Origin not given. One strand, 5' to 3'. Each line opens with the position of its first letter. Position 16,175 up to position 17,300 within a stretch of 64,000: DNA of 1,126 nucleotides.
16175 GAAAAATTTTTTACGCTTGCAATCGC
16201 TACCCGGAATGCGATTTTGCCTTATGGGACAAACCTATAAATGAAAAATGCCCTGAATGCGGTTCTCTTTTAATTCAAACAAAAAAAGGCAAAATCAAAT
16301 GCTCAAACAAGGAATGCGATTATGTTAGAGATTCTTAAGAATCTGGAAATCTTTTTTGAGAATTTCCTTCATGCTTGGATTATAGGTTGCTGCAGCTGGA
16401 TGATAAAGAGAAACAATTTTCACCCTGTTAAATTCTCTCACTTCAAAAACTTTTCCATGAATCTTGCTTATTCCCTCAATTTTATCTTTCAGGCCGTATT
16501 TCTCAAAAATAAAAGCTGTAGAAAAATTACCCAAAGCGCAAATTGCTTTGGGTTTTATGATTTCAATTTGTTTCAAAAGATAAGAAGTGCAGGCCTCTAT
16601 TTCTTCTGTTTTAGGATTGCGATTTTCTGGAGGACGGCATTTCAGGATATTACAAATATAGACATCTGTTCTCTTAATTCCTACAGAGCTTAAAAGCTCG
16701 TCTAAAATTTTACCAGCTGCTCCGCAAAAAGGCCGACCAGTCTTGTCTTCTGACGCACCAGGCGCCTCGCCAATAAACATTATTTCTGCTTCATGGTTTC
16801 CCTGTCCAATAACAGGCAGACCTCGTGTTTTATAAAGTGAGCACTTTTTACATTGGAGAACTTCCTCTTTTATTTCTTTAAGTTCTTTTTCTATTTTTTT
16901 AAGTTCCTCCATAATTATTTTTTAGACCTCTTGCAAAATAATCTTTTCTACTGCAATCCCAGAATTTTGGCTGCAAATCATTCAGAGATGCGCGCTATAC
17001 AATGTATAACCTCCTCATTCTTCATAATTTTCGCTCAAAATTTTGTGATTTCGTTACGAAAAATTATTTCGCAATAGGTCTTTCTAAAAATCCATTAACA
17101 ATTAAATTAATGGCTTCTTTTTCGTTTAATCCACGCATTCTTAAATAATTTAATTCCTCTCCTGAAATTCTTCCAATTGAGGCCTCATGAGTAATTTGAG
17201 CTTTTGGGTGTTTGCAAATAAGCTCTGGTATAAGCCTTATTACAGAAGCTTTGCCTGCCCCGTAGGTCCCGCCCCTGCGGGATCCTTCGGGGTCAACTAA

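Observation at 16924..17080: MITE-like ~157-bp element in two inverted copies that donates stop codons to upstream genes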

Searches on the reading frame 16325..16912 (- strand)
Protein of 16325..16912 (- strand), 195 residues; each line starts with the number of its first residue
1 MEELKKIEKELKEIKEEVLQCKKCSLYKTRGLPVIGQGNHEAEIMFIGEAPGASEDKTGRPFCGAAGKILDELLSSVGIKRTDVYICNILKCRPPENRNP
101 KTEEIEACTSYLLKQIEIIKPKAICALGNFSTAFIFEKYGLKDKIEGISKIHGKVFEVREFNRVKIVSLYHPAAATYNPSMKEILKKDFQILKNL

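Call 15: search_protein_families(library=pfam, proteins=[window:16325-16912:-])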
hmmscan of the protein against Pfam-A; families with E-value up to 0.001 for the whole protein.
window:16325-16912:- (195 aa): 1 family
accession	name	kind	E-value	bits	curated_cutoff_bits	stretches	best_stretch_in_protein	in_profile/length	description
PF03167.25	UDG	-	2.6e-35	122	24.3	1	36-183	2-129/141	Uracil DNA glycosylase superfamily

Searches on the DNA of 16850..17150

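Call 62: search_rna_families(source=window, start=16850, end=17150, threshold=evalue, max_evalue=1)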
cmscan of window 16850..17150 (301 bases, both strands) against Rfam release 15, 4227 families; matches with E-value up to 1: 0.
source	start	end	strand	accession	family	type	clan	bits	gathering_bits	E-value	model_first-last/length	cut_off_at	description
